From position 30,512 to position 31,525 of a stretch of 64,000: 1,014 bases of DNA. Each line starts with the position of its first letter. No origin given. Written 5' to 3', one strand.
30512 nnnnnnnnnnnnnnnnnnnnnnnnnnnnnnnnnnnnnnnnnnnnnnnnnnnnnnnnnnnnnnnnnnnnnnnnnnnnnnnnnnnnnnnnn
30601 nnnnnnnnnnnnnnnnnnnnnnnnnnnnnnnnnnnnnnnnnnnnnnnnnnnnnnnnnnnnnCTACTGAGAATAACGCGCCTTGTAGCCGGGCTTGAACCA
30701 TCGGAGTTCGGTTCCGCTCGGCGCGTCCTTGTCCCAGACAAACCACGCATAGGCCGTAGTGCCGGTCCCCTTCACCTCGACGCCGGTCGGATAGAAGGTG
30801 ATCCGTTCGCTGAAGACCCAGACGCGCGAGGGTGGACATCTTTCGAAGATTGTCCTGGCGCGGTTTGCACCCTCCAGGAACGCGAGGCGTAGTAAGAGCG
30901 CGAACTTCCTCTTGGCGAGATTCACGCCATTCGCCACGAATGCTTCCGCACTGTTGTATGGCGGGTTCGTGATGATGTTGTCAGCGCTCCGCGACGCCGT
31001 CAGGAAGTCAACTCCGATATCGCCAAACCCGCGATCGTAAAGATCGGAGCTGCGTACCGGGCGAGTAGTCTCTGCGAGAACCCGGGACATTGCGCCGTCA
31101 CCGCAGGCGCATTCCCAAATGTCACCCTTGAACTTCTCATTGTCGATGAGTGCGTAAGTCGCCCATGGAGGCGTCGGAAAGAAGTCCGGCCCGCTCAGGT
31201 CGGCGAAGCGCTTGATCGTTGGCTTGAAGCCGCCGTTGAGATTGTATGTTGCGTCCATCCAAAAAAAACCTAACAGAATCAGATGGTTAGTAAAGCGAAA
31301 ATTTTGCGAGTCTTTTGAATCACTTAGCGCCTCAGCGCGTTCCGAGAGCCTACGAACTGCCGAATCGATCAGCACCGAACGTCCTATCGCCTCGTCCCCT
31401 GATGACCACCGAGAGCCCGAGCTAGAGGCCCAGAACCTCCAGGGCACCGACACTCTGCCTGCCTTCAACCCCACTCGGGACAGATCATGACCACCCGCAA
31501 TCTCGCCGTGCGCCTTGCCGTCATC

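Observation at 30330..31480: Low-GC moron between the chaperone and tape measure: standalone Mrr_N-like wHTH protein convergent with a minimal N6-adenine methyltransferase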

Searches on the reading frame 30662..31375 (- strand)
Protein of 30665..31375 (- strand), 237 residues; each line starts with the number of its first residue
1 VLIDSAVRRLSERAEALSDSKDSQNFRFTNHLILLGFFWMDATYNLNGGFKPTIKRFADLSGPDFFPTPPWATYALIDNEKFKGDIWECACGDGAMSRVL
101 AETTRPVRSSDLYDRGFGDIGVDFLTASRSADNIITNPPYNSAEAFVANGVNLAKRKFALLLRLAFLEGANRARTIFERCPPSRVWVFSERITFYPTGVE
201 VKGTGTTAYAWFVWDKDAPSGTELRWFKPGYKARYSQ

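Call 4: search_protein_families(library=pfam, proteins=[window:30665-31375:-], max_evalue=1)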
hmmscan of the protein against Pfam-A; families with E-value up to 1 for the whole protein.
seq(237 aa): 0 families

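Call 5: search_protein_families(library=ncbifam, proteins=[window:30665-31375:-], max_evalue=1)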
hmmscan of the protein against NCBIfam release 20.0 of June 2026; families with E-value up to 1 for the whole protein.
seq(237 aa): 0 families

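Call 6: search_protein_families(library=phrogs, proteins=[window:30665-31375:-], max_evalue=1)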
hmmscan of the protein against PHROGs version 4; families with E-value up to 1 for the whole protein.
seq(237 aa): 2 families
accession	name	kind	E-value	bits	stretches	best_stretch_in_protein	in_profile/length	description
phrog_799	-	other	2.7e-60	205.9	1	61-233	210-385/458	DNA methyltransferase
phrog_5172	-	unknown function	0.0068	16.2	1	65-154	23-121/377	-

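Call 7: search_protein_families(library=padloc, proteins=[window:30665-31375:-], max_evalue=1)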
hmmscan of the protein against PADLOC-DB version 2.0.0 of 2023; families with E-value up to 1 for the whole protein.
seq(237 aa): 1 family
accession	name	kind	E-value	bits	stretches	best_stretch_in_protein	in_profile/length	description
PDLC04134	mad2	-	0.0071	13.2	1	50-103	258-312/492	mads_2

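Call 10: search_solved_structures(query=window:30665-31258:-, max_evalue=10)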
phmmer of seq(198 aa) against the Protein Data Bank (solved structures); distinct sequences matched with E-value up to 10: 4.
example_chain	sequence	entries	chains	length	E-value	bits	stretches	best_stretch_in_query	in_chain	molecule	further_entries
7bgg_A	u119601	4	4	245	0.039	16.8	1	32-69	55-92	heterocyclic toxin methyltransferase (Rv0560c) | 2-heptyl-1-hydroxyquinolin-4(1H)-one methyltransferase | Uncharacterized protein Rv0560c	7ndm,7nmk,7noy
4zve_A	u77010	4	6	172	0.37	13.6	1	6-96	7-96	Diguanylate cyclase DosC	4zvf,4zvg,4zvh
9ncf_S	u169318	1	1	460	0.58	13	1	159-191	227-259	Immunoglobulin-like domain protein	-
5gne_A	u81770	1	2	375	1.5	11.7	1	134-177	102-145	Leucine aminopeptidase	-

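Call 11: find_homologous_proteins(query=window:30665-31258:-)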
Query seq(198 aa) (198 aa): 7827 proteins with E <= 0.001 among 7967 candidates; the best 120 are listed.
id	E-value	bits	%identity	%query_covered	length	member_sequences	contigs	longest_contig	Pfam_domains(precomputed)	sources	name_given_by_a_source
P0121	3.7e-140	482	75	90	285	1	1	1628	PF05869.17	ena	-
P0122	2.7e-125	434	94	100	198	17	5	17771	-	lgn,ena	-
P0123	4.7e-121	420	91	100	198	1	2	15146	-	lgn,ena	-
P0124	2.2e-120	418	89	100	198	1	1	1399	-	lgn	-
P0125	2.3e-120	418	89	100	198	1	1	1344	-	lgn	-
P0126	3.3e-120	417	90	100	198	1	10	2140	-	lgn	-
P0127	3.0e-118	411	89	99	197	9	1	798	-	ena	-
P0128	8.2e-117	406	87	100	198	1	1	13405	-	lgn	-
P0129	5.6e-116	403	85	100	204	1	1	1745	-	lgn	-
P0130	2.9e-115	401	86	99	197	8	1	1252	-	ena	-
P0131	5.5e-115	400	85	100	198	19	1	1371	-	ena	-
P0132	6.0e-115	400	86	99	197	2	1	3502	-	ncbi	-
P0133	1.1e-114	399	87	98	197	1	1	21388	-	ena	-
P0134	1.4e-114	399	86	99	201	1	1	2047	-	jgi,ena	jgi:hypothetical protein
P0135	1.5e-114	399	85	99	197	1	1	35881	-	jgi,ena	-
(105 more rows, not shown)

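Call 22: search_dna_similar(query=window:30662-31258:-, collection=phages, mode=protein, max_rows=30)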
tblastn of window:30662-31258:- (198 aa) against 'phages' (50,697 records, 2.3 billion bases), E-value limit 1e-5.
Records with a match: 140; places in all: 140; records where one place covers at least 80% of the query: 91.
Best place of each record, by identity: <60% 140.
By first word of the organism name: Flavobacterium 29; Vibrio 26; Aeromonas 13; Staphylococcus 12; Campylobacter 10; Listeria 8; Rhizobium 7; Streptococcus 4; Caulobacter 4; Microbacterium 4; and 14 more.
By host as written in the record: - 19; Flavobacterium psychrophilum 950106-1/1 13; Listeria monocytogenes 8; Aeromonas hydrophila 6; Flavobacterium psychrophilum FPS-F15 6; Staphylococcus epidermidis F12 4; Vibrio parahaemolyticus 4; Aeromonas sp. 4; and 49 more.
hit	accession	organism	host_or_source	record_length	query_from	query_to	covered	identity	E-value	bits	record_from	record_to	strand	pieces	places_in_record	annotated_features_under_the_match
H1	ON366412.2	Bacillus phage vB_BceP_LY3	Bacillus cereus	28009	25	188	83%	45.8%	2e-33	130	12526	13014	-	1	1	NAD(P)-dependent oxidoreductase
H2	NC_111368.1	Bacillus phage vB_BceP_LY3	Bacillus cereus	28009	25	188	83%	45.8%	2e-33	130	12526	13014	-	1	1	NAD(P)-dependent oxidoreductase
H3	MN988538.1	Rhizobium phage RHph_Y25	Rhizobium etli N6212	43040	25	193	85%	41.1%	2e-21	97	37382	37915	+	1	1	putative DNA methyltransferase protein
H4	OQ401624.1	Roseobacter phage CRP-902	Roseobacter sp. FZCC0083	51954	9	177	85%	40.1%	3e-20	93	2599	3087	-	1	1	SAM-dependent DNA methyltransferase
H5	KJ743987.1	Sinorhizobium phage phiLM21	Sinorhizobium sp. LM21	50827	25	193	85%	40.0%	2e-20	94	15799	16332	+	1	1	methyltransferase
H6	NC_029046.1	Sinorhizobium phage phiLM21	Sinorhizobium sp. LM21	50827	25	193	85%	40.0%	2e-20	94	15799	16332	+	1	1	DNA methyltransferase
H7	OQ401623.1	Roseobacter phage CRP-901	Roseobacter sp. FZCC0083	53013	9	184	89%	38.0%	9e-18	86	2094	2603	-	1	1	DNA methyltransferase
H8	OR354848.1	Staphylococcus phage S-CoN_Ph25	Staphylococcus sp.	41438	25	189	83%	36.3%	1e-23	103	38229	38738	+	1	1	DNA methyltransferase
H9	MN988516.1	Rhizobium phage RHph_N28_2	Rhizobium etli N731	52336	25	193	85%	35.3%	4e-17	84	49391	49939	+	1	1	putative DNA methyltransferase protein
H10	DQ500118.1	Rhizobium phage 16-3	-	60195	25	188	83%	36.0%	1e-16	83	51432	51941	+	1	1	16-3p096: p096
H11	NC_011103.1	Rhizobium phage 16-3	-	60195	25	188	83%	36.0%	1e-16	83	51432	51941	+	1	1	16-3p096: DNA methyltransferase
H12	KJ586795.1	Listeria phage LMTA-94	Listeria monocytogenes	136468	25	188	83%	35.9%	2e-24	104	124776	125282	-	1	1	hypothetical protein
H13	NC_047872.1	Listeria phage LMTA-94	Listeria monocytogenes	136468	25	188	83%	35.9%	2e-24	104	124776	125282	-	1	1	hypothetical protein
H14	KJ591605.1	Listeria phage LMTA-57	Listeria monocytogenes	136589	25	188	83%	35.9%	2e-24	104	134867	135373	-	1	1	hypothetical protein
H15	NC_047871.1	Listeria phage LMTA-57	Listeria monocytogenes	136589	25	188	83%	35.9%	2e-24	104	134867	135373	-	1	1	hypothetical protein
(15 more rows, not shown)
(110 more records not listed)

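Call 41: get_annotated_region(hit=H5, flank=2500)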
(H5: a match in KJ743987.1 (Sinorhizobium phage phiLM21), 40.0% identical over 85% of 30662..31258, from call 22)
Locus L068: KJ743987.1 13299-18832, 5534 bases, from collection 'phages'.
description: Sinorhizobium phage phiLM21, complete genome.
organism: Sinorhizobium phage phiLM21 (NCBI taxid 1524882)
taxonomy: Viruses; Duplodnaviria; Heunggongvirae; Uroviricota; Caudoviricetes
host: Sinorhizobium sp. LM21; source: -; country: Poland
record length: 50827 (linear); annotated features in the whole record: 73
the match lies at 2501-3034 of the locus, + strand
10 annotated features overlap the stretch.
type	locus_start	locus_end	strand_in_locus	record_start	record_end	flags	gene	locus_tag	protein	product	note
CDS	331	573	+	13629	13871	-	-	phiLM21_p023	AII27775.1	hypothetical protein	-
CDS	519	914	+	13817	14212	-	-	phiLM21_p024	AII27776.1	hypothetical protein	-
CDS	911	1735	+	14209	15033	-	-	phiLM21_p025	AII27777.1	hypothetical protein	-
CDS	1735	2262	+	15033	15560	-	-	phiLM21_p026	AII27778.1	hypothetical protein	-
CDS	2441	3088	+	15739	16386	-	-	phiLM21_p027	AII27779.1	methyltransferase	-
CDS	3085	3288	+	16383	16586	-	-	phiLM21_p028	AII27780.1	hypothetical protein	-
CDS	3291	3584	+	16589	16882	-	-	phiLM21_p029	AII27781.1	hypothetical protein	-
CDS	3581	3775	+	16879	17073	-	-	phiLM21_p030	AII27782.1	hypothetical protein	-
CDS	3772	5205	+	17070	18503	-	-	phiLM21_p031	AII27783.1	DnaB replicative DNA helicase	-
CDS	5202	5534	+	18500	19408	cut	-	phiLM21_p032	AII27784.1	hypothetical protein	-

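Call 43: find_related_loci(query=A2, collection=viral_contigs, flank=6000)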
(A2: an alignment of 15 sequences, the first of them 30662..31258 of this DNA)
Query A2 (198 aa) in viral_contigs; peptide patterns used: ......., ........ (x = any residue, [..] = any of these).
73 stretches matched a pattern; 26 encode a relative of the query (tblastn E <= 1e-3); 25 distinct loci.
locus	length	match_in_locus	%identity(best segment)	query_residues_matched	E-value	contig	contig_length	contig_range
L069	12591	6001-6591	82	1-197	1e-100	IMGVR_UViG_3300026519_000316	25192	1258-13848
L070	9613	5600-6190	74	1-197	8e-99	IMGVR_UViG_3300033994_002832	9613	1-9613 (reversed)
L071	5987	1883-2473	73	1-197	1e-98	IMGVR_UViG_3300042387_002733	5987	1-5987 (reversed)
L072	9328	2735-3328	75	1-198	4e-96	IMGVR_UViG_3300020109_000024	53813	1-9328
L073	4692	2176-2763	77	2-197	2e-95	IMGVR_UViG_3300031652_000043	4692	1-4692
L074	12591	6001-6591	72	1-197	2e-94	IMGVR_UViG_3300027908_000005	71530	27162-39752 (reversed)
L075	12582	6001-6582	72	1-193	8e-94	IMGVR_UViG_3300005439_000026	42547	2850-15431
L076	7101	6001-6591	77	1-197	2e-93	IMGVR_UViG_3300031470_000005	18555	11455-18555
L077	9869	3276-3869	69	1-198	3e-93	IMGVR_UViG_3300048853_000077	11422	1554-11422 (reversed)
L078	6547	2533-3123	75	1-197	4e-92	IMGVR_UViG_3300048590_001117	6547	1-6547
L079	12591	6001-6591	73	1-197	9e-91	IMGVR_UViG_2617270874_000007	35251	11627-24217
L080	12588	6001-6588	73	1-196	2e-89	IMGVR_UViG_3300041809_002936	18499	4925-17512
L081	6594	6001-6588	73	1-196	1e-88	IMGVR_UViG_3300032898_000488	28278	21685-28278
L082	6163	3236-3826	72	1-197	2e-88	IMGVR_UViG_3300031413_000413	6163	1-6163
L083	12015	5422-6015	68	1-198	3e-86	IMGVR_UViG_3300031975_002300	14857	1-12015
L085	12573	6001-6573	66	6-196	1e-78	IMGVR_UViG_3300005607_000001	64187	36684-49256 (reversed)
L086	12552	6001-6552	70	12-196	7e-78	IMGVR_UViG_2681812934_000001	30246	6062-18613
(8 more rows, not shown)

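Call 70: predict_structure(alignment_id=A2)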
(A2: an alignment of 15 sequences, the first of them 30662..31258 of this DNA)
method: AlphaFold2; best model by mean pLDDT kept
length: 198 residues; sequences in the alignment: 15
mean_pLDDT: 38.0   pTM: 0.31
mean pLDDT of the five models: 38.0, 35.9, 33.2, 32.9, 30.5
residues with pLDDT >= 90: 0; 70-90: 1; 50-70: 18; < 50: 179
segments of 3 or more residues with pLDDT < 50: 1-30, 32-37, 40-53, 71-198
pLDDT, mean of each block of 10 residues (from residue 1): 25 27 35 48 44 53 61 35 36 34 40 38 41 38 31 40 38 36 32 24
secondary structure, 60 per line:
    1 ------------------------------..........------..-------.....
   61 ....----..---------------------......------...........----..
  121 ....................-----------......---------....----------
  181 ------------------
elements in order: H31-40 H56-64 E92-97 H104-114 H119-140 E152-157 E167-170

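Call 73: search_solved_structures(query=A3, max_evalue=1)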
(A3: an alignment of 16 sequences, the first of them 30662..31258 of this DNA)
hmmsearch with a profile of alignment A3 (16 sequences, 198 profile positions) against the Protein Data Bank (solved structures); distinct sequences matched with E-value up to 1: 9.
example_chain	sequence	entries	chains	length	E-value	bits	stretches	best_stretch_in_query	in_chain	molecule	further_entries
6mro_A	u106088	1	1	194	0.0088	18.6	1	30-98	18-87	methyl transferase from Methanosarcina acetivorans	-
8gdu_A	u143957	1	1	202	0.02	17.5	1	30-98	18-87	Methyltransferase domain-containing protein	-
1dus_A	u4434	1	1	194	0.23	14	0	81-115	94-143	MJ0882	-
1yub_A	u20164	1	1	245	0.25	13.9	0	44-115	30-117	RRNA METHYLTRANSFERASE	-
7bgg_A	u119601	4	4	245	0.26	13.8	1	35-74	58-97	heterocyclic toxin methyltransferase (Rv0560c) | 2-heptyl-1-hydroxyquinolin-4(1H)-one methyltransferase | Uncharacterized protein Rv0560c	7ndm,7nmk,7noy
4qdj_A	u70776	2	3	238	0.35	13.4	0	47-82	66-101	Magnesium-protoporphyrin O-methyltransferase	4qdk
5hfj_A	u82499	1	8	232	0.43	13.1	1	75-109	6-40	Adenine specific DNA methyltransferase (DpnA)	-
5hek_A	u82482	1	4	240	0.45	13.1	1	75-109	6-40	Adenine specific DNA methyltransferase (DpnA)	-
3khk_A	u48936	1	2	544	0.55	12.8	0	75-105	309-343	Type I restriction-modification system methylation subunit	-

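Call 74: search_protein_families(library=pfam, alignment_id=A3, max_evalue=0.1)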
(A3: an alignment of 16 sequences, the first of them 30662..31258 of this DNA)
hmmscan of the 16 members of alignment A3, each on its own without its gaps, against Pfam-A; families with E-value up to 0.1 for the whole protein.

A. member 1, window:30662-31258:- (198 aa): 0 families

B. families by the number of members that match (of 16 scanned): 6 families
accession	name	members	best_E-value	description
PF05175.20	MTS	3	0.00061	Methyltransferase small domain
PF05869.16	Dam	2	0.024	DNA N-6-adenine-methyltransferase (Dam)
PF13651.11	EcoRI_methylase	1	0.018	Adenine-specific methyltransferase EcoRI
PF18610.7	Peripla_BP_7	1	0.046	Periplasmic binding protein domain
PF21479.3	DIKK1-2-4_C-subdom2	1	0.05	Dickkopf-related protein 1/2/4, C-terminal subdomain 2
PF02384.22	N6_Mtase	1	0.092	N-6 DNA Methylase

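Call 87: search_protein_families(library=pfam, proteins=[L086:6561-6866:-, L085:6551-6913:-], max_evalue=0.01)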
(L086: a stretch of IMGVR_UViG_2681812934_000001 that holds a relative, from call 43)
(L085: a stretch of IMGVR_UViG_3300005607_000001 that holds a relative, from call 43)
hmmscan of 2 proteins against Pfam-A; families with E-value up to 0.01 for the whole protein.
L086:6561-6866:- (102 aa): 0 families

L085:6551-6913:- (121 aa): 0 families
